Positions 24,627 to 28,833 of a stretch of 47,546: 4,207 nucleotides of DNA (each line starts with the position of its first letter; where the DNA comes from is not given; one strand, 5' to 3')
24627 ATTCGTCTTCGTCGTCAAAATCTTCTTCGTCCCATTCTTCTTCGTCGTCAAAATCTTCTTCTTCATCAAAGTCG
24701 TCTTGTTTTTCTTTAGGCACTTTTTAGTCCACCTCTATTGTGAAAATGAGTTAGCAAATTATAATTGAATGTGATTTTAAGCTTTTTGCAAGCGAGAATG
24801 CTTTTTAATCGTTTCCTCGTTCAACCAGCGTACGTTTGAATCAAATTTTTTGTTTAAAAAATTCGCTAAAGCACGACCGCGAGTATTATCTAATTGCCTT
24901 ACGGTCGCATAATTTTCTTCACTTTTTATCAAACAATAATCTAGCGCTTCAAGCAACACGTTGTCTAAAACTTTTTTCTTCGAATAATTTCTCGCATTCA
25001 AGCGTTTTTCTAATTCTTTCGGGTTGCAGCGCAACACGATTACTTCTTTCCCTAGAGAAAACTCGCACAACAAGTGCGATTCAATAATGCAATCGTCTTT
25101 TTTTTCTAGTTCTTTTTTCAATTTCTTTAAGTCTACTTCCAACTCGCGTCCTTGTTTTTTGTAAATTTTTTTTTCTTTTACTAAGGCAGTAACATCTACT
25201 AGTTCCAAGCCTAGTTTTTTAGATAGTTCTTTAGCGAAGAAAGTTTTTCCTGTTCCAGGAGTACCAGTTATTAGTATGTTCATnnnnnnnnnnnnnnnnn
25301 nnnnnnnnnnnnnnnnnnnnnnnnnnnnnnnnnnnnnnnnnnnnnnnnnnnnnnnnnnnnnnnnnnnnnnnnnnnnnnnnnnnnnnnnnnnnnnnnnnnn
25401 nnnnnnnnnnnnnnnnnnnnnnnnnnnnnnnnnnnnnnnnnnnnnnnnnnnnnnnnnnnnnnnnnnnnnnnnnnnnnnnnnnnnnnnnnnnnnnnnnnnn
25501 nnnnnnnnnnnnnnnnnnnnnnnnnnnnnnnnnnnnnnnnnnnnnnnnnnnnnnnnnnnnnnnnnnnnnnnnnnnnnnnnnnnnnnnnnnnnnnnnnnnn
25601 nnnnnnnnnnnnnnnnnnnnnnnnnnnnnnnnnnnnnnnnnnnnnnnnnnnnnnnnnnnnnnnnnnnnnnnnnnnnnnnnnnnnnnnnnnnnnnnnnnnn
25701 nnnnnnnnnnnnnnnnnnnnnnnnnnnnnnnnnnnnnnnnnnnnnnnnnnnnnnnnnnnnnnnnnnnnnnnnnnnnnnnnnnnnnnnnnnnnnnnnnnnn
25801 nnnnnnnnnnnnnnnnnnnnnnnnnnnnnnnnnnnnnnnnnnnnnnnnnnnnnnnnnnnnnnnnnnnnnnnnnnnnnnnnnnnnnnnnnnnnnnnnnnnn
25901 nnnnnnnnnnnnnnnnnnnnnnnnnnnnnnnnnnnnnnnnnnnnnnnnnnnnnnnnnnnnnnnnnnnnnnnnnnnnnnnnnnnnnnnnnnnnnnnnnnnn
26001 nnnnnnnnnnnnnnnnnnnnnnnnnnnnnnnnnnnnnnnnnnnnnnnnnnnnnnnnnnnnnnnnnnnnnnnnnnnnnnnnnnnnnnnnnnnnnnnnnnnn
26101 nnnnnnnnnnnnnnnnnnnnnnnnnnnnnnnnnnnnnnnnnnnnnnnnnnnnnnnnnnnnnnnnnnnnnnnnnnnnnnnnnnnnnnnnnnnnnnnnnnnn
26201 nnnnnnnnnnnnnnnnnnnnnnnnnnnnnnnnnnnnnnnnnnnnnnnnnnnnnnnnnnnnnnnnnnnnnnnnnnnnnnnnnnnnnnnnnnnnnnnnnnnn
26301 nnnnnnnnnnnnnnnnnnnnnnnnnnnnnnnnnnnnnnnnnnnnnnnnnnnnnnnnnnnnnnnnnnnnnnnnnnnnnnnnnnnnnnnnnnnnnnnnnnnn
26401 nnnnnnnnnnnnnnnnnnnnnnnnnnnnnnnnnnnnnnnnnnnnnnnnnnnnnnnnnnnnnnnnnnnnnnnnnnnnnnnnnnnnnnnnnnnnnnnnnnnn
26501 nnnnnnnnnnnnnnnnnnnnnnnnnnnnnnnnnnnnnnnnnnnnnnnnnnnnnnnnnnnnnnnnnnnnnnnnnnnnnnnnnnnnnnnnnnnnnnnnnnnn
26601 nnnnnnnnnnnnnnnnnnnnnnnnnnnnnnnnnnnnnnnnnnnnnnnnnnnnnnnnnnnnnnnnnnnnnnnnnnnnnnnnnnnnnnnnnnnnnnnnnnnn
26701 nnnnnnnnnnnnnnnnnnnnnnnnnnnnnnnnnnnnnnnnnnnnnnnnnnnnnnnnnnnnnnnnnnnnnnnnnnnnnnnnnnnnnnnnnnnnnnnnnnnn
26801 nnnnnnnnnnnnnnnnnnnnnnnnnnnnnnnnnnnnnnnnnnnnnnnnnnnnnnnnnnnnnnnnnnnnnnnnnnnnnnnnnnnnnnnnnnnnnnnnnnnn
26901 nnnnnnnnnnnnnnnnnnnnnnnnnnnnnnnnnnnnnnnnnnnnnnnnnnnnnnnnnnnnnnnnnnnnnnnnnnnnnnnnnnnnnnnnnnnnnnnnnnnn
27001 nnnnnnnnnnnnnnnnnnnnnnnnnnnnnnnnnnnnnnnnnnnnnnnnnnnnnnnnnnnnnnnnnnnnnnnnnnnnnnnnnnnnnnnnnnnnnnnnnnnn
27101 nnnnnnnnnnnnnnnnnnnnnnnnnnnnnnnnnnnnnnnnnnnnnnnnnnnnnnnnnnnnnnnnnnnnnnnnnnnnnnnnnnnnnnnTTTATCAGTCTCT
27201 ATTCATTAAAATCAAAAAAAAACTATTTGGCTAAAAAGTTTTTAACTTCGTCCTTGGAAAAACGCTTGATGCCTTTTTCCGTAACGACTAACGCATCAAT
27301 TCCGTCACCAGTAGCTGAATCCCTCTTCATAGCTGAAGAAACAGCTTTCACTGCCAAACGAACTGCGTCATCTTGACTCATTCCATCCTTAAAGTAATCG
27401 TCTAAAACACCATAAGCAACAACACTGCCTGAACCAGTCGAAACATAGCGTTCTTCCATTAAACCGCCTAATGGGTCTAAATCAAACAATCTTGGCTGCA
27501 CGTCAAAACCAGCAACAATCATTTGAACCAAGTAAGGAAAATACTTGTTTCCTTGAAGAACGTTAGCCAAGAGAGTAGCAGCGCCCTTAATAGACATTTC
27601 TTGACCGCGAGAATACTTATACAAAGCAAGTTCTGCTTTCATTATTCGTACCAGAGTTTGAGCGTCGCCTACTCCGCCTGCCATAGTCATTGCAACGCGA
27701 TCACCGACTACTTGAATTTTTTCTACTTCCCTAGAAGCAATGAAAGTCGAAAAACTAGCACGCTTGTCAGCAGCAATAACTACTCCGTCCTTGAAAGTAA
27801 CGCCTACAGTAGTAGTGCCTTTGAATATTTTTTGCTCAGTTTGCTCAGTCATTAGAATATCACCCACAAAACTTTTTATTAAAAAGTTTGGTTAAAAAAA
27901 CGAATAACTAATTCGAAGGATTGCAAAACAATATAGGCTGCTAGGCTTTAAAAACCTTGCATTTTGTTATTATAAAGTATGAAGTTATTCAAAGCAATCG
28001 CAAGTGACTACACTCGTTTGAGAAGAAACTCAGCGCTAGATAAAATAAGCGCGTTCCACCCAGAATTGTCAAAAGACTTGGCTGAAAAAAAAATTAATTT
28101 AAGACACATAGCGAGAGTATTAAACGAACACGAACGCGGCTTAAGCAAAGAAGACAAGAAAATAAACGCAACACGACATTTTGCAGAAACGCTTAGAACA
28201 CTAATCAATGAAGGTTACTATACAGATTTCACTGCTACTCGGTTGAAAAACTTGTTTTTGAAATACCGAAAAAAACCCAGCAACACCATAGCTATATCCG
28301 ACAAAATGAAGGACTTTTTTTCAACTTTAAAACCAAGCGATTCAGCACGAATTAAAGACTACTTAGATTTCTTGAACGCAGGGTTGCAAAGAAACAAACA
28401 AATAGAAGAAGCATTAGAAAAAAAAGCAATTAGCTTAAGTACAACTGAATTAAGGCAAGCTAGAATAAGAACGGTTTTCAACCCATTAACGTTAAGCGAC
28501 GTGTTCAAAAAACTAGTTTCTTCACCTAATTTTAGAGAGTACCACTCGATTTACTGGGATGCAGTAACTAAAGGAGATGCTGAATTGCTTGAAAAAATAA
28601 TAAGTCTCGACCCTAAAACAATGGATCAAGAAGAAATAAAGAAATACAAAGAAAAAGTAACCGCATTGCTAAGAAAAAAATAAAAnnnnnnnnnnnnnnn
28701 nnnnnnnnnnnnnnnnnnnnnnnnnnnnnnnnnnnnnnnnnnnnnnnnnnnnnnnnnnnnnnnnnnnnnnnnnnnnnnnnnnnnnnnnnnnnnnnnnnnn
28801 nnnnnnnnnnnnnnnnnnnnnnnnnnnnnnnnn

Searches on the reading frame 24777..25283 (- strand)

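Call 64: search_protein_families(library=pfam, proteins=[window:24777-25283:-], max_evalue=0.001)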
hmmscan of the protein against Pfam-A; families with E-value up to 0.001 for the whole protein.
window:24777-25283:- (168 aa): 10 families
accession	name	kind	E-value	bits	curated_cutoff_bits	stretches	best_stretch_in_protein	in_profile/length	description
PF13238.12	AAA_18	-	1e-18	68.5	29.4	1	3-113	1-126/128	AAA domain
PF00004.35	AAA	-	8.7e-07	29.9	21.2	1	3-67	1-61/131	ATPase family associated with various cellular activities (AAA)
PF13671.12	AAA_33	-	4.9e-06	27.3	27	0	3-45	2-44/143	AAA domain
PF13207.12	AAA_17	-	2e-05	25.3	27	1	6-62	1-56/136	AAA domain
PF13401.12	AAA_22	-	4.5e-05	24.2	27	1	3-58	8-65/130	AAA domain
PF06745.19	ATPase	-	0.0001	22.2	26.6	1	2-58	21-80/231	KaiC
PF13521.12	AAA_28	-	0.00034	21.3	27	1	3-30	2-29/164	AAA domain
PF20720.3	nSTAND3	-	0.00046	20.3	27.2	0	3-27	20-44/155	Novel STAND NTPase 3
PF08433.16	KTI12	-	0.00047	20.2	22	1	3-59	4-60/271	Chromatin associated protein KTI12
PF13189.12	Cytidylate_kin2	-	0.00048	20.8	28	0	3-50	2-52/176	Cytidylate kinase-like family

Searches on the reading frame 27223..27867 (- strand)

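Call 48: search_protein_families(library=pfam, proteins=[window:27223-27867:-], max_evalue=0.01)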
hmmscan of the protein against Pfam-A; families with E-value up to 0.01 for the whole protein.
window:27223-27867:- (214 aa): 1 family
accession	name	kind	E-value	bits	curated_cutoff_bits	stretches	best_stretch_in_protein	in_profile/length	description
PF00227.31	Proteasome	-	6.4e-57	192.7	22.4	1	15-195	2-189/189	Proteasome subunit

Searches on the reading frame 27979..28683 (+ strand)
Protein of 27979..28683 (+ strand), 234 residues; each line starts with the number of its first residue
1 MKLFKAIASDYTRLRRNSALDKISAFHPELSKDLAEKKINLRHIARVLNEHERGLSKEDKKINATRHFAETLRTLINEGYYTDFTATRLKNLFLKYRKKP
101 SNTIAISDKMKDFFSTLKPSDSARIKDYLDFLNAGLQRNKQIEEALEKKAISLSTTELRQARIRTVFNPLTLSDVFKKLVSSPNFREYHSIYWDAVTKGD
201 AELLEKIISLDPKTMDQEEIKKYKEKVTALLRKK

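Call 48: search_protein_families(library=pfam, proteins=[window:27979-28683:+], max_evalue=0.01)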
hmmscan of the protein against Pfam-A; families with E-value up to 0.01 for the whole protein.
window:27979-28683:+ (234 aa): 1 family
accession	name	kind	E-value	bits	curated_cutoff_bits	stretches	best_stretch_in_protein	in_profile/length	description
PF03635.23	Vps35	-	0.00083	18.4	35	1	19-222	264-445/726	Vacuolar protein sorting-associated protein 35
